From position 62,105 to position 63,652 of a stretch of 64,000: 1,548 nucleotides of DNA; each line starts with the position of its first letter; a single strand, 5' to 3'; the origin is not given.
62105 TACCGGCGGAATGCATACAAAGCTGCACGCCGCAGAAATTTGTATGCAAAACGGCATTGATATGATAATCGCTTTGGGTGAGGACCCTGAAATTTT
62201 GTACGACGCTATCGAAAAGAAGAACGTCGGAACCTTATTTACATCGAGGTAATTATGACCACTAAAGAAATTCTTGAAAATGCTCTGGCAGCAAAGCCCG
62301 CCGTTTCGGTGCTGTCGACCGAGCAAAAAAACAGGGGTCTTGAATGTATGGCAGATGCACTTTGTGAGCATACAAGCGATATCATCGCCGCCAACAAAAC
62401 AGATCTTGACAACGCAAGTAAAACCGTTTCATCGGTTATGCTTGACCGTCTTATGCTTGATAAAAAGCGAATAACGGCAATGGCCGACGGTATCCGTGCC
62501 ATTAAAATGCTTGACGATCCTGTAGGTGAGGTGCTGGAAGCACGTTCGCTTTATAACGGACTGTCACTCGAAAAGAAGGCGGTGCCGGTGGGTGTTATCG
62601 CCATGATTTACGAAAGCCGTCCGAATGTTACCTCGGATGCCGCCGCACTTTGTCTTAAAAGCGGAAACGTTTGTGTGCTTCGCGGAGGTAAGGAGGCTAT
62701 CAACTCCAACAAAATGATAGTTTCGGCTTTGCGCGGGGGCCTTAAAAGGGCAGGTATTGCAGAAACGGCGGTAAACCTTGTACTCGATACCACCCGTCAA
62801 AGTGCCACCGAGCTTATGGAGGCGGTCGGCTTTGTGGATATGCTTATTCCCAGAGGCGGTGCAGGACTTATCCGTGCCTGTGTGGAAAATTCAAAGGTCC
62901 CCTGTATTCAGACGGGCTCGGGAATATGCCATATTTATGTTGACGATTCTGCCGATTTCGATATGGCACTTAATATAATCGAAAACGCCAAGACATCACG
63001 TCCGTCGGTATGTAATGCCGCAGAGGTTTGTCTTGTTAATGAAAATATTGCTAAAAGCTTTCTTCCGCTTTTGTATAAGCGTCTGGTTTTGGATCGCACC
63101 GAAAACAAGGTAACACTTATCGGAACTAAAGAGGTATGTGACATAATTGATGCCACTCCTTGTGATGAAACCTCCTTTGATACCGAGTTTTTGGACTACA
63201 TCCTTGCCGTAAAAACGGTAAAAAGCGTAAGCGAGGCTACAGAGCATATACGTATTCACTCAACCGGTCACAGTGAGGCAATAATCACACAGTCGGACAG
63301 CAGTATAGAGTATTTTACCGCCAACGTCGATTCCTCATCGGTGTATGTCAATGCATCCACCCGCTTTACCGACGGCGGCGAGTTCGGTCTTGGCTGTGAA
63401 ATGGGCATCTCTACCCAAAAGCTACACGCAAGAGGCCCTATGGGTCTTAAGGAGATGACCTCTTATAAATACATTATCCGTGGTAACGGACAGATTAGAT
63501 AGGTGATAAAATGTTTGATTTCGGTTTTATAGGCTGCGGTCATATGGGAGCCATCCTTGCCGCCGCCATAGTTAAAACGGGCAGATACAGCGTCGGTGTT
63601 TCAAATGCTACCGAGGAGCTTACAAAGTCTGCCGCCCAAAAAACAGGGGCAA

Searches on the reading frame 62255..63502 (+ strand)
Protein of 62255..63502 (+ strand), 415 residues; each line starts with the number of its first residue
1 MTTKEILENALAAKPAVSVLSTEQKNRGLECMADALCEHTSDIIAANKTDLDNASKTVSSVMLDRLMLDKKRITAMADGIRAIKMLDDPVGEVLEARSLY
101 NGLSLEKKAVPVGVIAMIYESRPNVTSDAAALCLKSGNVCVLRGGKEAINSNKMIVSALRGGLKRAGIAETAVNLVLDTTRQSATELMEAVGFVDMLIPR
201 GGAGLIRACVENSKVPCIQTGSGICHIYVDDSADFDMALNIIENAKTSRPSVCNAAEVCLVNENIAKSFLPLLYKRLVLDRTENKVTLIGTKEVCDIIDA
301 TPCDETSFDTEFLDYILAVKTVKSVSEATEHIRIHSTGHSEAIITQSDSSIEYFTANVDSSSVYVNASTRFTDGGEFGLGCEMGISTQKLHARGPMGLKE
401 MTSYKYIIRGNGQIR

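Call 97: find_encoding_contigs(protein=window:62255-63502:+, flank=10000, max_places=2)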
Protein window:62255-63502:+ (415 aa): 5 contigs read that carry it; 2 places shown.
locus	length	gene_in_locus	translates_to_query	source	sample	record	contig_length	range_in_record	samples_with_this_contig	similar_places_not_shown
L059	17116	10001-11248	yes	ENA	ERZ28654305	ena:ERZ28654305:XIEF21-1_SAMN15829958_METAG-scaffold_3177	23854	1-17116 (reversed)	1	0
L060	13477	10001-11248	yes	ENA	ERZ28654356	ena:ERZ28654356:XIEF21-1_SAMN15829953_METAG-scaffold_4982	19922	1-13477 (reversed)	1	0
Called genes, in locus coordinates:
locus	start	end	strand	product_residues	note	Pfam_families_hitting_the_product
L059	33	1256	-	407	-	PF02073:Peptidase_M29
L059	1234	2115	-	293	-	PF00892:EamA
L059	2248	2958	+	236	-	PF04474:DUF554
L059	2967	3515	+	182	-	PF04260:DUF436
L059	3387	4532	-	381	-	-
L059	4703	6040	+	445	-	PF02386:TrkH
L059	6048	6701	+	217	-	PF02254:TrkA_N, PF02080:TrkA_C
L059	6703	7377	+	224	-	-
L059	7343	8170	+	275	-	PF02811:PHP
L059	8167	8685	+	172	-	PF00160:Pro_isomerase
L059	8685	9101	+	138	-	-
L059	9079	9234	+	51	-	-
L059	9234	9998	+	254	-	PF00696:AA_kinase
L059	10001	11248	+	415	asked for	PF00171:Aldedh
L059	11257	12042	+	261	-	PF03446:NAD_binding_2 (weak), PF03807:F420_oxidored, PF14748:P5CR_dimer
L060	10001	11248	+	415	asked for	PF00171:Aldedh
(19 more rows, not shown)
